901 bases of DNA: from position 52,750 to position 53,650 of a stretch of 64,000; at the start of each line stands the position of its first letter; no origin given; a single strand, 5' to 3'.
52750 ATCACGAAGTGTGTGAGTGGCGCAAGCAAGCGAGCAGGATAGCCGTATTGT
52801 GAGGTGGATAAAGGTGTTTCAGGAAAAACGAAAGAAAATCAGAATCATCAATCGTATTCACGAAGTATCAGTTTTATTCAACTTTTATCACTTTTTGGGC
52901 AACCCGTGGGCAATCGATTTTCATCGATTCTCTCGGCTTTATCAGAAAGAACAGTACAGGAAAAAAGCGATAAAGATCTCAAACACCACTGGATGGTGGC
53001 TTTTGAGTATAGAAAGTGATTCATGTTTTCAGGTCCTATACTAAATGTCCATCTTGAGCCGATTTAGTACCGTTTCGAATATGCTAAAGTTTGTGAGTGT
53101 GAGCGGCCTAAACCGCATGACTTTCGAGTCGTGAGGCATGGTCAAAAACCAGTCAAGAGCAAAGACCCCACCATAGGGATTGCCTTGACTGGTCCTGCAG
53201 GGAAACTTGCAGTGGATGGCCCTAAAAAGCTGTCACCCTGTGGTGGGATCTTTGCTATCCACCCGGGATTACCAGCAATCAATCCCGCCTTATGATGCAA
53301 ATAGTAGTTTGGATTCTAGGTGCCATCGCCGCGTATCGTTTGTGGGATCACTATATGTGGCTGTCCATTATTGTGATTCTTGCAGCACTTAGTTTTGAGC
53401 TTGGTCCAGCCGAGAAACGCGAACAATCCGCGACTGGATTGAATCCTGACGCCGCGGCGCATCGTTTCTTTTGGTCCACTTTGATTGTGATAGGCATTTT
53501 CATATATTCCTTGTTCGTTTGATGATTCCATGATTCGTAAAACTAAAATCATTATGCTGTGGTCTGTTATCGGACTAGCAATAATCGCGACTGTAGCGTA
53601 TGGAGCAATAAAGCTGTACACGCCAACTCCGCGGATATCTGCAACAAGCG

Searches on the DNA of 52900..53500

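Call 55: search_rna_families(source=window, start=52900, end=53500, threshold=gathering, show_alignments=1)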
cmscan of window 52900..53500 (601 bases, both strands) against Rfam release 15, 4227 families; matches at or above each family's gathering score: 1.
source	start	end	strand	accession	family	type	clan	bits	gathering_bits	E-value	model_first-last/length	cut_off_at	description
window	53105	53234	+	RF03000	LOOT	Gene; sRNA;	-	67.2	46.4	1.8e-12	1-121/121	no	LOOT RNA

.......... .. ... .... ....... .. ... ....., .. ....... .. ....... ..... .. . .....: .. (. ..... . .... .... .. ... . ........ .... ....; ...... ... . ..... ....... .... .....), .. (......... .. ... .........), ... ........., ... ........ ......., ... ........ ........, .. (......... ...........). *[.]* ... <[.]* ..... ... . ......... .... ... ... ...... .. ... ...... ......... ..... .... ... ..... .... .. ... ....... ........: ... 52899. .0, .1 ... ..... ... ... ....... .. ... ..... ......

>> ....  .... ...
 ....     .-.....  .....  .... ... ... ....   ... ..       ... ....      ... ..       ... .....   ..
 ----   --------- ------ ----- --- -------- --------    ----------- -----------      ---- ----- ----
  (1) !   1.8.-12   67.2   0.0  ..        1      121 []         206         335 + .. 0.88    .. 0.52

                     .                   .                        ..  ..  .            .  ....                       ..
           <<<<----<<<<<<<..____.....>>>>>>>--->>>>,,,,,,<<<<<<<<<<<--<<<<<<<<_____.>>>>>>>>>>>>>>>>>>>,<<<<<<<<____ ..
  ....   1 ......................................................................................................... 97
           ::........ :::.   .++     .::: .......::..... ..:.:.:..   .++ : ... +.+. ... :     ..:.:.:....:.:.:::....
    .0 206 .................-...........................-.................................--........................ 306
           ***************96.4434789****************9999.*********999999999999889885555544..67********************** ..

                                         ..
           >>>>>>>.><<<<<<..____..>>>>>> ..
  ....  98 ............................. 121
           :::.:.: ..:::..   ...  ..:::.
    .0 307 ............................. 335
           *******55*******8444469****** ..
